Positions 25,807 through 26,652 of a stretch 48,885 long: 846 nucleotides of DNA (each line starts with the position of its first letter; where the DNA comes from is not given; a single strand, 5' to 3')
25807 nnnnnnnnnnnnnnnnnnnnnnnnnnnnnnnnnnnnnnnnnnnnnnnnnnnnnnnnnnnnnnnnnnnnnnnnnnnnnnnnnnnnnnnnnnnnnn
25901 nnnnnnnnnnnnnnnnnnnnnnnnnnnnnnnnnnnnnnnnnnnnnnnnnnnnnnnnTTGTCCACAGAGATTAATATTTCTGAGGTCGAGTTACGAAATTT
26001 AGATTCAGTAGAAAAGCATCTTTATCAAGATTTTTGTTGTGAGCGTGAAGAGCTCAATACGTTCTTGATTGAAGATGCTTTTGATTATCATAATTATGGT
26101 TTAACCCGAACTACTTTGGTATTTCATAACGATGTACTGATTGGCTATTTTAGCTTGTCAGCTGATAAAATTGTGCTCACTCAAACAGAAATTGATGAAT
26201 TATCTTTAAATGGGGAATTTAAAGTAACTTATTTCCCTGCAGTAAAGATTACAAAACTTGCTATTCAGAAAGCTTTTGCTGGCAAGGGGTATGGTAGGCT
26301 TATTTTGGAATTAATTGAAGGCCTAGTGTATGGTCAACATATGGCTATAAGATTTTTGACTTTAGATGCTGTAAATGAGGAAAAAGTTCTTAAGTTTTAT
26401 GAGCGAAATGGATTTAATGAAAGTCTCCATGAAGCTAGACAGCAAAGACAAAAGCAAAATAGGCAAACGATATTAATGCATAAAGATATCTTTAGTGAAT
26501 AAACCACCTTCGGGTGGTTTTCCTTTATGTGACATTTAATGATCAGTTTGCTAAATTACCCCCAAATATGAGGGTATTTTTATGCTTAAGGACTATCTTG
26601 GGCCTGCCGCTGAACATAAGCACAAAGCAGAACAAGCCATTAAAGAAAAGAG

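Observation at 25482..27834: Moron island between GT and the tape measure: TacT-like GNAT toxin with a tiny upstream ORF, a tail-anchored membrane protein and a lipoprotein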

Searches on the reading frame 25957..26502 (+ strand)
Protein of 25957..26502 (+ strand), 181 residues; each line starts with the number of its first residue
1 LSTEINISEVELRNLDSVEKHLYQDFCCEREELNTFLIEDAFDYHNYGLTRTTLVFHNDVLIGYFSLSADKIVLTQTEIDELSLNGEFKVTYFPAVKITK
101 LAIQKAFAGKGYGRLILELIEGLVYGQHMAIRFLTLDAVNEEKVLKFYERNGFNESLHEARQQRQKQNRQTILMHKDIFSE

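Call 3: search_protein_families(library=pfam, proteins=[window:25957-26502:+], max_evalue=0.1)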
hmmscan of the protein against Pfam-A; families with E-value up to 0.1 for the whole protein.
window:25957-26502:+ (181 aa): 3 families
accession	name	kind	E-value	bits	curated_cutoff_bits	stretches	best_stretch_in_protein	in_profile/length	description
PF13508.13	Acetyltransf_7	-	1.6e-06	28.8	27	1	92-154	28-83/84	Acetyltransferase (GNAT) domain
PF00583.31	Acetyltransf_1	-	7.1e-06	26.7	20.7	1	36-153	16-116/116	Acetyltransferase (GNAT) family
PF13673.13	Acetyltransf_10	-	1.6e-05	25.3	23.6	1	97-159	53-111/128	Acetyltransferase (GNAT) domain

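Call 4: search_protein_families(library=phrogs, proteins=[window:25957-26502:+], max_evalue=0.01)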
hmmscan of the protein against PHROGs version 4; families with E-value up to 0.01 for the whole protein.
window:25957-26502:+ (181 aa): 3 families
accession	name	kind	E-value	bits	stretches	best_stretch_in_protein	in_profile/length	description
phrog_1758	-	other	1.3e-43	150.1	1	1-176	1-176/184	acetyltransferase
phrog_1249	-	other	0.0017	19.1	1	97-175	91-171/180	acetyltransferase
phrog_3810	-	other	0.0095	16.9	0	96-156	86-145/155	acetyltransferase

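Call 6: search_protein_families(library=ncbifam, proteins=[window:25957-26502:+], max_evalue=0.1)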
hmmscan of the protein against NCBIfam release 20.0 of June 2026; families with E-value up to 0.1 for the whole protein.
window:25957-26502:+ (181 aa): 3 families
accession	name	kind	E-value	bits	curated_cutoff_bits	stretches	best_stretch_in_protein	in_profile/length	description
TIGR01575.1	rimI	equivalog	0.00011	22.3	86.4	1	96-157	56-116/132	ribosomal protein S18-alanine N-acetyltransferase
NF007025.1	PRK09491.1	equivalog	0.014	15.4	173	1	100-156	67-122/145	ribosomal protein S18-alanine N-acetyltransferase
NF005253.0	PRK06762.1-4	equivalog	0.015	15.5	159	0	105-170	58-122/166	hypothetical protein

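Call 7: search_protein_families(library=padloc, proteins=[window:25957-26502:+], max_evalue=0.1)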
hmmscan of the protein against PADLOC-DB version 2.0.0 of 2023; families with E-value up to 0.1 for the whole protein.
window:25957-26502:+ (181 aa): 1 family
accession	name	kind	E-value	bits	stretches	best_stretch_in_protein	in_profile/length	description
PDLC04421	PDC-M11A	-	0.002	14.9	1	94-159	225-289/486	-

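Call 11: search_solved_structures(query=window:25957-26502:+, max_evalue=10, show_alignments=3)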
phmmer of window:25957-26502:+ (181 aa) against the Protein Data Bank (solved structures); distinct sequences matched with E-value up to 10: 23.
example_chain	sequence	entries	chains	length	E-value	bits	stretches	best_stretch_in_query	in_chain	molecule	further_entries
7f37_B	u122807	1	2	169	2.3e-09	40.7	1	19-154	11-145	GNAT family N-acetyltransferase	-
5zgn_C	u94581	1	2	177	1.2e-08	38.3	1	24-159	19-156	KacT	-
5xun_A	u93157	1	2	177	4.1e-08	36.6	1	24-158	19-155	Acetyltransferase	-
9ilr_A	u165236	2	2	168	1e-06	32.1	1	18-157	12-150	N-acetyltransferase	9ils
6ajn_A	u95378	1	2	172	6.5e-06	29.4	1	23-155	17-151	N-acetyltransferase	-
6ajm_A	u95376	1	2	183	7.4e-06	29.2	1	23-155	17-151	N-acetyltransferase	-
7ak7_A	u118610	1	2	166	7.7e-06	29.2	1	21-156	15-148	Acetyltransferase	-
6gts_A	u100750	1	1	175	1.2e-05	28.5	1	23-155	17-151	Acetyltransferase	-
6gtq_A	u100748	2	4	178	2.2e-05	27.7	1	22-154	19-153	N-acetyltransferase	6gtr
6gtp_A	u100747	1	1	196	3e-05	27.3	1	22-154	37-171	N-acetyltransferase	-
7chd_A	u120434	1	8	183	6.9e-05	26.1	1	23-155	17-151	N-acetyltransferase domain-containing protein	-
6g96_B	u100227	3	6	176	0.0002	24.5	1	21-117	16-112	Acetyltransferase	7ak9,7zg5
7f36_A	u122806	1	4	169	0.0048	20.1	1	24-161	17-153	N-acetyltransferase domain-containing protein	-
7ak8_A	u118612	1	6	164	0.0051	20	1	24-160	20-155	GCN5 family acetyltransferase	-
5fvj_A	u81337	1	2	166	0.0054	19.9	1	24-160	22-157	PUTATIVE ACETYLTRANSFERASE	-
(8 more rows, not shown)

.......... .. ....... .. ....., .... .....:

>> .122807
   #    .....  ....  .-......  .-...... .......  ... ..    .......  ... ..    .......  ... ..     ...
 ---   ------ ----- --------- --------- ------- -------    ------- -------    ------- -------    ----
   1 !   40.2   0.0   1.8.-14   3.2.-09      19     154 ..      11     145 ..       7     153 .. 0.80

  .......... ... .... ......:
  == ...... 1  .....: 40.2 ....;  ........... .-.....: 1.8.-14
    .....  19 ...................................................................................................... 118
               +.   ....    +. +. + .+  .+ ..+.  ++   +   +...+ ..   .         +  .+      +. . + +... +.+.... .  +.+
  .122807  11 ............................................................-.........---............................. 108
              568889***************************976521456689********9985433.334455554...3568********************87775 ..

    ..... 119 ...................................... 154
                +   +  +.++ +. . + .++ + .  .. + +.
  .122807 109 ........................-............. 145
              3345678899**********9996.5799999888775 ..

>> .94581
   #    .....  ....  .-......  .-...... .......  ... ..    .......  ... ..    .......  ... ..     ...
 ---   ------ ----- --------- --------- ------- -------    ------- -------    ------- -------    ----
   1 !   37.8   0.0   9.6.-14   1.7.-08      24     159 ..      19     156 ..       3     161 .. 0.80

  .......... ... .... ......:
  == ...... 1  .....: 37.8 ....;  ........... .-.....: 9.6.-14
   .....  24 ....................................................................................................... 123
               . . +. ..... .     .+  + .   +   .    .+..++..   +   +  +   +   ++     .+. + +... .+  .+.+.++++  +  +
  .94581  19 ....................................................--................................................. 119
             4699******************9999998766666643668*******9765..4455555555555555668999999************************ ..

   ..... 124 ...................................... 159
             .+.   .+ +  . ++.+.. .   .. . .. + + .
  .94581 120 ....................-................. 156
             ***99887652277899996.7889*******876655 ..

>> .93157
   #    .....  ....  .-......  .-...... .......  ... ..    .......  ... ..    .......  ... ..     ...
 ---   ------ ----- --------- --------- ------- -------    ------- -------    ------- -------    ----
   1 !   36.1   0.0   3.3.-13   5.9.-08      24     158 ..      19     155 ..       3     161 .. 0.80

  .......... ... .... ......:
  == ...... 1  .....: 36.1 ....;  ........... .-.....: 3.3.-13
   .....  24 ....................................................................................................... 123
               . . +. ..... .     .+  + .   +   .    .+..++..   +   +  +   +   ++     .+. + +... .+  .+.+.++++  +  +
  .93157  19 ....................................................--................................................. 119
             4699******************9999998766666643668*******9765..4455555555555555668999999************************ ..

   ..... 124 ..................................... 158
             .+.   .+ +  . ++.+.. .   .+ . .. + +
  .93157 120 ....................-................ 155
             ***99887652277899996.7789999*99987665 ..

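Call 16: find_homologous_proteins(query=window:25957-26502:+, max_evalue=0.001)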
Query window:25957-26502:+ (181 aa): 28 proteins with E <= 0.001 among 69 candidates.
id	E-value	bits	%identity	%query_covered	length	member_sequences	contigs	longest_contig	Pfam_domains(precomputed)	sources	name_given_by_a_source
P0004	7.4e-113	392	99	100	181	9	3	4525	PF13508.14,PF00583.32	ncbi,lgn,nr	ncbi:TPA: N-acetyltransferase [Acinetobacter baumannii]|nr:N-acetyltransferase [Acinetobacter bauman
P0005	1.9e-83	296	73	100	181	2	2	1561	PF13673.14,PF13508.14,PF00583.32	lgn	-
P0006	1.6e-82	293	73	100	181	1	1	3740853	PF13508.14,PF00583.32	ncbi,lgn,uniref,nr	ncbi:GNAT family N-acetyltransferase [Acinetobacter johnsonii]|uniref:GNAT family N-acetyltransferas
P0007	3.4e-82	292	75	97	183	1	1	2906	PF13673.14,PF13508.14,PF00583.32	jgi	jgi:GNAT superfamily N-acetyltransferase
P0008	4.6e-81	289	74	100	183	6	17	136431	PF13673.14,PF13508.14,PF00583.32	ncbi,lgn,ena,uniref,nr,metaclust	ncbi:GNAT family N-acetyltransferase [Acinetobacter sp. YZS-X1-1]|uniref:GNAT family N-acetyltransfe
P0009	2.7e-78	280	69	100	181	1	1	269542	PF13673.14,PF13508.14,PF00583.32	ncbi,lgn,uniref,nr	ncbi:GNAT family N-acetyltransferase [Acinetobacter bereziniae]|uniref:GNAT family N-acetyltransfera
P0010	5.2e-78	279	70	100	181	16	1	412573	PF13508.14,PF00583.32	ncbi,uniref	ncbi:GNAT family N-acetyltransferase [Acinetobacter beijerinckii]|uniref:GNAT family N-acetyltransfe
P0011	6.5e-73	262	64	100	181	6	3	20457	PF13673.14,PF13508.14,PF00583.32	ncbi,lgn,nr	ncbi:TPA: GNAT family N-acetyltransferase [Acinetobacter baumannii]|nr:GNAT family N-acetyltransfera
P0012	9.1e-73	262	64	100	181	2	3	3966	PF13673.14,PF13508.14,PF00583.32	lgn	-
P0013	4.2e-71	256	71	94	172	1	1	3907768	PF13508.14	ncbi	-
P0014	3.3e-70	253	64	100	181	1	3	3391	PF00583.32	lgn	-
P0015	6.9e-61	223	60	97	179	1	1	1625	PF13508.14,PF00583.32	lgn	-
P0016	4.5e-58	214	55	96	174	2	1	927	PF13673.14,PF13508.14,PF00583.32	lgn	-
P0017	6.6e-57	210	54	98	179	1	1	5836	PF13508.14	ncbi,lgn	-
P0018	3.5e-48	182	49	100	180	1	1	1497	-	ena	-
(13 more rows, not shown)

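Call 19: find_related_loci(query=A1, collection=genome_contigs, flank=4000)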
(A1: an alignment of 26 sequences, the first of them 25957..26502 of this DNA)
Query A1 (181 aa) in genome_contigs; peptide patterns used: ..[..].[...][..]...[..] (x = any residue, [..] = any of these).
59 stretches matched a pattern; 41 encode a relative of the query (tblastn E <= 1e-3); 41 distinct loci.
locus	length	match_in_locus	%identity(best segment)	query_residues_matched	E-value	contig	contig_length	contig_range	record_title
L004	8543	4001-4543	73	1-181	3e-88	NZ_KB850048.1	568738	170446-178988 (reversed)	Acinetobacter dispersus strain ANC 4105 acLZY-supercont1.1, whole genome shotgun sequence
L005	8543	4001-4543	99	1-181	1e-120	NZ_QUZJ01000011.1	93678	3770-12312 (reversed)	Acinetobacter sp. JW Scaffold11_1, whole genome shotgun sequence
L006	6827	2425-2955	44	5-179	1e-47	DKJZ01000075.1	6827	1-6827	MAG TPA_asm: Hylemonella sp. UBA6679 UBA6679_contig_381, whole genome shotgun sequence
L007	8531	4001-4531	44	5-179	1e-47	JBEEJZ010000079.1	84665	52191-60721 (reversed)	MAG: Pseudomonadota bacterium isolate cobbmillcreek_2019_sw_WHONDRS-S19S_0090_B_bin.5 scaffold_908080, whole genome shot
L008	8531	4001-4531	46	5-179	2e-45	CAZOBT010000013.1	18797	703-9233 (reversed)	MAG TPA_asm: uncultured Rhodocyclaceae bacterium isolate SRP342105_co1_336 genome assembly, contig: NODE_3934_length_187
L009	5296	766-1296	43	5-179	1e-44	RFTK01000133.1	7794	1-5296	MAG: Betaproteobacteria bacterium isolate WB4_2_1287 contig_100_132, whole genome shotgun sequence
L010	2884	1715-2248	43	4-179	2e-41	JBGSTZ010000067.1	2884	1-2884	MAG: Burkholderiaceae bacterium isolate JTS-AC420 k141_1682190, whole genome shotgun sequence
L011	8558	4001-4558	39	8-180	8e-41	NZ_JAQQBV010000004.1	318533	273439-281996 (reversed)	Paraburkholderia xenovorans strain RL17-329-BIC-A 4, whole genome shotgun sequence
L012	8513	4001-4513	42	12-181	2e-36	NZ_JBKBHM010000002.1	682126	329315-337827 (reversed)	MAG: Limnobacter sp. isolate 21I_061.bin.27 NODE_5_length_682126_cov_4.803601, whole genome shotgun sequence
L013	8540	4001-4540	38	5-179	2e-35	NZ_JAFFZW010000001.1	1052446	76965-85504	Pseudomonas alliivorans strain 20GA0068 Pa20_1_NODE_1_length_1052446_cov_86.888672, whole genome shotgun sequence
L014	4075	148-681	36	6-181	1e-23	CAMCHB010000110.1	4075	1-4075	MAG: uncultured Clostridium sp. isolate ERR1855544_bin.37_metaWRAP_v1.3_MAG genome assembly, contig: ERZ9514781.9212, wh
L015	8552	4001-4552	34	1-180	8e-23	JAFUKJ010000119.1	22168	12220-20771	MAG: Lachnospiraceae bacterium isolate RGIG4574 Roe_deer_Rectum-2__c667258, whole genome shotgun sequence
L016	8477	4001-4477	36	27-179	4e-22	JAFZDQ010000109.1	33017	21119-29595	MAG: Lachnospiraceae bacterium isolate RGIG7671 Water_buffalos_Rectum-1__c894248, whole genome shotgun sequence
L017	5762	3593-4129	36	7-179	6e-22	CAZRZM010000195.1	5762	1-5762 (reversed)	MAG TPA_asm: uncultured Acetatifactor sp. isolate SRP287540_co2_68 genome assembly, contig: NODE_15359_length_5762_cov_8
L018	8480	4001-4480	37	27-180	9e-22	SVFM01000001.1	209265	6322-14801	MAG: Lachnospiraceae bacterium isolate SIG332 NODE_917_length_209265_cov_3.652320, whole genome shotgun sequence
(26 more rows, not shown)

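Call 27: search_dna_similar(query=window:25957-26502:+, collection=plasmids, mode=protein, max_evalue=0.001, max_rows=40, rows=spread)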
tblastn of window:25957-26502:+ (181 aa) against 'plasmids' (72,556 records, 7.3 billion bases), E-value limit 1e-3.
Records with a match: 327; places in all: 328; records where one place covers at least 80% of the query: 7.
Best place of each record, by identity: <60% 327.
By first word of the organism name: Escherichia 127; Citrobacter 76; Klebsiella 37; Enterobacter 37; Salmonella 17; Serratia 7; Priestia 4; Acinetobacter 4; Shigella 4; Xanthomonas 2; and 10 more.
By predicted mobility (MOB-suite, as given by PLSDB): conjugative 245; non-mobilizable 58; mobilizable 24.
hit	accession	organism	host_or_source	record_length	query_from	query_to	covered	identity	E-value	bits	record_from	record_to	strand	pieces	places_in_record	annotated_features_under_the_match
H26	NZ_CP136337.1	Piscinibacter gummiphilus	single cell,soil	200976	18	180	90%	33.5%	1e-20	96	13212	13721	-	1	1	GNAT family N-acetyltransferase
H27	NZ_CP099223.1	Citrobacter freundii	culture,Pooled soil sample collected ...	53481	25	153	71%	32.4%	6e-5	50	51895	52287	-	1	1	GNAT family N-acetyltransferase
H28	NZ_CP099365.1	Citrobacter braakii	culture,Pooled sediment sample ...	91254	25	153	71%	32.4%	2e-4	48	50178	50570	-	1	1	GNAT family N-acetyltransferase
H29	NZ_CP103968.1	Enterobacter cloacae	Homo sapiens,sputum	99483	25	153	71%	32.4%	2e-4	48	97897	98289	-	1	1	GNAT family N-acetyltransferase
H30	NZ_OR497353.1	Enterobacter hormaechei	-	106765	25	153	71%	32.4%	2e-4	48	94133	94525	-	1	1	GNAT family N-acetyltransferase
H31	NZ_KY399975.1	Enterobacter cloacae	Homo sapiens,Culture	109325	25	153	71%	32.4%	2e-4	48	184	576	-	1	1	GNAT family N-acetyltransferase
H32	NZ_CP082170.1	Raoultella planticola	-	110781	25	153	71%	32.4%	2e-4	48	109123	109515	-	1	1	GNAT family N-acetyltransferase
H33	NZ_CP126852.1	Enterobacter hormaechei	Homo sapiens,isolated bacterial ...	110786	25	153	71%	32.4%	2e-4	48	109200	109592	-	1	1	GNAT family N-acetyltransferase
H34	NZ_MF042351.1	Serratia marcescens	Homo sapiens,pharyngeal secretions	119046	25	153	71%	32.4%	2e-4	48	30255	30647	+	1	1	GNAT family N-acetyltransferase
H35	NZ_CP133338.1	Enterobacter hormaechei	hospital sample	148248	25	153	71%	32.4%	2e-4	48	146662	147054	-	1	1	GNAT family N-acetyltransferase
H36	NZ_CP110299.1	Xanthomonas citri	Phaseolus vulgaris,cell culture,leaf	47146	19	156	76%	28.5%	1e-9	63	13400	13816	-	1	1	GNAT family N-acetyltransferase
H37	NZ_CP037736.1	Citrobacter freundii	cell culture,hospital sink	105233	25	153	71%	30.2%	2e-4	48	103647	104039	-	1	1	GNAT family N-acetyltransferase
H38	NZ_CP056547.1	Citrobacter sp. RHBSTW-00424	culture,Freshwater sample from ...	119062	25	153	71%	30.2%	2e-4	48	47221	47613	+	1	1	GNAT family N-acetyltransferase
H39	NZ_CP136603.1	Citrobacter portucalensis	Homo sapiens,faeces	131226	25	153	71%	30.2%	2e-4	48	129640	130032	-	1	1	GNAT family N-acetyltransferase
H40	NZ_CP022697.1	Citrobacter farmeri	-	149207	25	153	71%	30.2%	2e-4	48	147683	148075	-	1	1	GNAT family N-acetyltransferase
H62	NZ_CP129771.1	Klebsiella pneumoniae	Homo sapiens,whole organism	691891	21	156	75%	27.7%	2e-6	54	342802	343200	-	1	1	GNAT family N-acetyltransferase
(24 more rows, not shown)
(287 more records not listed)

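Call 28: search_dna_similar(query=window:25957-26502:+, collection=phages, mode=protein, max_evalue=0.001, max_rows=40)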
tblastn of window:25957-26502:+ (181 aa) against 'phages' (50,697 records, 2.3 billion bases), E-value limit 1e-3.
Records with a match: 10; places in all: 10; records where one place covers at least 80% of the query: 6.
Best place of each record, by identity: >=99% 2; <60% 8.
By first word of the organism name: Listeria 4; Acinetobacter 2; Bacillus 2; Latilactobacillus 1; Bacteroides 1.
By host as written in the record: Listeria monocytogenes 4; Acinetobacter baumannii YMC/09/02/B1251 2; Bacillus thuringiensis 4B1 2; Latilactobacillus sakei TMW 1.1397 1; Bacteroides salyersiae BG8 1.
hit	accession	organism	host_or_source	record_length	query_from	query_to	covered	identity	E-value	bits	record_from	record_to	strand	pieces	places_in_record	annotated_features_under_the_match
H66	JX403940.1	Acinetobacter phage YMC/09/02/B1251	Acinetobacter baumannii YMC/09/02/B1251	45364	1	181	100%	99.4%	7e-117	369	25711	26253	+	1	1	hypothetical protein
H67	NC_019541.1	Acinetobacter phage YMC/09/02/B1251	Acinetobacter baumannii YMC/09/02/B1251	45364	1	181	100%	99.4%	7e-117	369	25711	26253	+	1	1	acetyltransferase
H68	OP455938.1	Latilactobacillus phage TMW 1.1397 P1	Latilactobacillus sakei TMW 1.1397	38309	22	158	76%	34.2%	1e-5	50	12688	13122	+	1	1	N-acetyltransferase domain-containing protein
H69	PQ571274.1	Bacteroides phage BS-TP1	Bacteroides salyersiae BG8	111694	26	153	71%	30.7%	1e-5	50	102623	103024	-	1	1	acetyltransferase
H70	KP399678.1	Listeria phage vB_LmoS_293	Listeria monocytogenes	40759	4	156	85%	25.6%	3e-8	58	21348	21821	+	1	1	hypothetical protein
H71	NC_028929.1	Listeria phage vB_LmoS_293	Listeria monocytogenes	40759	4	156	85%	25.6%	3e-8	58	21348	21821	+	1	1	acetyltransferase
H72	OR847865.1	Listeria phage LM 4-11-1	Listeria monocytogenes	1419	4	156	85%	24.4%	4e-6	51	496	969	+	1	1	record has no annotation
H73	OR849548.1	Listeria phage LM 4-14-1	Listeria monocytogenes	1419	4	156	85%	24.4%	4e-6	51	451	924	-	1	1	record has no annotation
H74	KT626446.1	Bacillus phage phi4B1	Bacillus thuringiensis 4B1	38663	24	161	76%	26.6%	3e-5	49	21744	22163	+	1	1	GNAT family acetyltransferase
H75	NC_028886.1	Bacillus phage phi4B1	Bacillus thuringiensis 4B1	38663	24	161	76%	26.6%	3e-5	49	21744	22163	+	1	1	acetyltransferase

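Call 29: get_annotated_region(hit=H26, flank=1500)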
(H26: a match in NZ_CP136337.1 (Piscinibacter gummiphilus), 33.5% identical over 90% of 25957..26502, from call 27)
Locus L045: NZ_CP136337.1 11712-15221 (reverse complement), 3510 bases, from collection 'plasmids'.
description: Piscinibacter gummiphilus strain SBD 7-3 plasmid unnamed1, complete sequence
organism: Piscinibacter gummiphilus (NCBI taxid 946333)
taxonomy: Bacteria; Pseudomonadota; Betaproteobacteria; Burkholderiales; Sphaerotilaceae; Piscinibacter; Piscinibacter gummiphilus
host: -; source: single cell,soil; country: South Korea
typing (MOB-suite, as given by PLSDB): non-mobilizable
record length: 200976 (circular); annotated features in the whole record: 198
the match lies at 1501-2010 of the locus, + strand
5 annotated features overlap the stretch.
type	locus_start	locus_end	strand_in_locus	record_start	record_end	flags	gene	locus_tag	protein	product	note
CDS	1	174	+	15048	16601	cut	istA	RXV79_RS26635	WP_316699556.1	IS21 family transposase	-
CDS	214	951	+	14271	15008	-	istB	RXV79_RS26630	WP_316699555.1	IS21-like element helper ATPase IstB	-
CDS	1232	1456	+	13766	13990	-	-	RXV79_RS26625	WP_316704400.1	hypothetical protein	-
CDS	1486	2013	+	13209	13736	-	-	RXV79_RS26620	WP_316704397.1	GNAT family N-acetyltransferase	-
CDS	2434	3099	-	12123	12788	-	-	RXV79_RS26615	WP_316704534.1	Tn3 family transposase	GO:0006313 - DNA transposition [Evidence IEA]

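Call 30: get_annotated_region(hit=H27, flank=1000)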
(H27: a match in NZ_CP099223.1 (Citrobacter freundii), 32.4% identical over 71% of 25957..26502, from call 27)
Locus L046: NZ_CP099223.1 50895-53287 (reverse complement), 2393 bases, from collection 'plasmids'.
description: Citrobacter freundii strain RHB13-SO-C05 plasmid unnamed1, complete sequence
organism: Citrobacter freundii (NCBI taxid 546)
taxonomy: Bacteria; Pseudomonadota; Gammaproteobacteria; Enterobacterales; Enterobacteriaceae; Citrobacter; Citrobacter freundii
host: -; source: culture,Pooled soil sample collected from floor of pig farm; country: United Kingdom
typing (MOB-suite, as given by PLSDB): non-mobilizable; replicon IncFIB,rep_cluster_2187
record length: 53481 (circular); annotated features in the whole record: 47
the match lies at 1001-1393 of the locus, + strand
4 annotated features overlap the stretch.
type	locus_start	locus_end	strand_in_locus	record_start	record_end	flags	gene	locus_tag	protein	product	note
CDS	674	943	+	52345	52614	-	-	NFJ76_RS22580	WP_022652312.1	DUF1778 domain-containing protein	-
CDS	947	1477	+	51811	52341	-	-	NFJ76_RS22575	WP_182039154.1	GNAT family N-acetyltransferase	-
CDS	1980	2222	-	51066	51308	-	-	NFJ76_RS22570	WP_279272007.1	hypothetical protein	-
CDS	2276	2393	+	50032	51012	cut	-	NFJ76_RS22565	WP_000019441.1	IS5-like element ISKpn26 family transposase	GO:0006313 - DNA transposition [Evidence IEA]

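Call 31: get_annotated_region(hit=H36, flank=1000)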
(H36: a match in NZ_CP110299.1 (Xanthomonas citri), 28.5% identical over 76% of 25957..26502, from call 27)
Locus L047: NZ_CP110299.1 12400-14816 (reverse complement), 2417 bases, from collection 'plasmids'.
description: Xanthomonas citri pv. fuscans strain BRM48906 plasmid unnamed, complete sequence
organism: Xanthomonas citri (NCBI taxid 366649)
taxonomy: Bacteria; Pseudomonadota; Gammaproteobacteria; Lysobacterales; Lysobacteraceae; Xanthomonas; Xanthomonas citri
host: -; source: Phaseolus vulgaris,cell culture,leaf; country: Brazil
typing (MOB-suite, as given by PLSDB): conjugative; replicon rep_cluster_2042; relaxase MOBP; mating-pair formation MPF_T
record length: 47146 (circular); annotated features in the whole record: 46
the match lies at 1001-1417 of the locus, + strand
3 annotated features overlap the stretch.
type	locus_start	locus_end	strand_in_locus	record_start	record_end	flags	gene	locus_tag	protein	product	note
CDS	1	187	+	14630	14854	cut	-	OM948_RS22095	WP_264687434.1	hypothetical protein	-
CDS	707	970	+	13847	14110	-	-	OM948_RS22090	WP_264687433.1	DUF1778 domain-containing protein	-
CDS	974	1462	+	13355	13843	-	-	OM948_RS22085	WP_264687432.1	GNAT family N-acetyltransferase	-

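Call 32: get_annotated_region(hit=H62, flank=1000)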
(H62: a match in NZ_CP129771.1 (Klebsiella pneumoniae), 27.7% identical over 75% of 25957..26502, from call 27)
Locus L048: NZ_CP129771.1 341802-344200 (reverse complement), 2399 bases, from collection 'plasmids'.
description: Klebsiella pneumoniae strain 2020C07-038 plasmid p2020C07-038-691k
organism: Klebsiella pneumoniae (NCBI taxid 573)
taxonomy: Bacteria; Pseudomonadota; Gammaproteobacteria; Enterobacterales; Enterobacteriaceae; Klebsiella; Klebsiella pneumoniae
host: -; source: Homo sapiens,whole organism; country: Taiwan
typing (MOB-suite, as given by PLSDB): non-mobilizable
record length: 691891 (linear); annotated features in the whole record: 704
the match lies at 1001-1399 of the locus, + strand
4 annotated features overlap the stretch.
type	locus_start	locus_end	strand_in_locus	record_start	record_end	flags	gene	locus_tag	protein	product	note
CDS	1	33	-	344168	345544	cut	-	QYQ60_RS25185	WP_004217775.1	cystathionine beta-synthase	-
CDS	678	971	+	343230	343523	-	-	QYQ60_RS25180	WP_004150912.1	DUF1778 domain-containing protein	-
CDS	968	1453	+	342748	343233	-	-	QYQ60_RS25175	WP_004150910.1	GNAT family N-acetyltransferase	-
CDS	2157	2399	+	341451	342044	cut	-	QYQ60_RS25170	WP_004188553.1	hypothetical protein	-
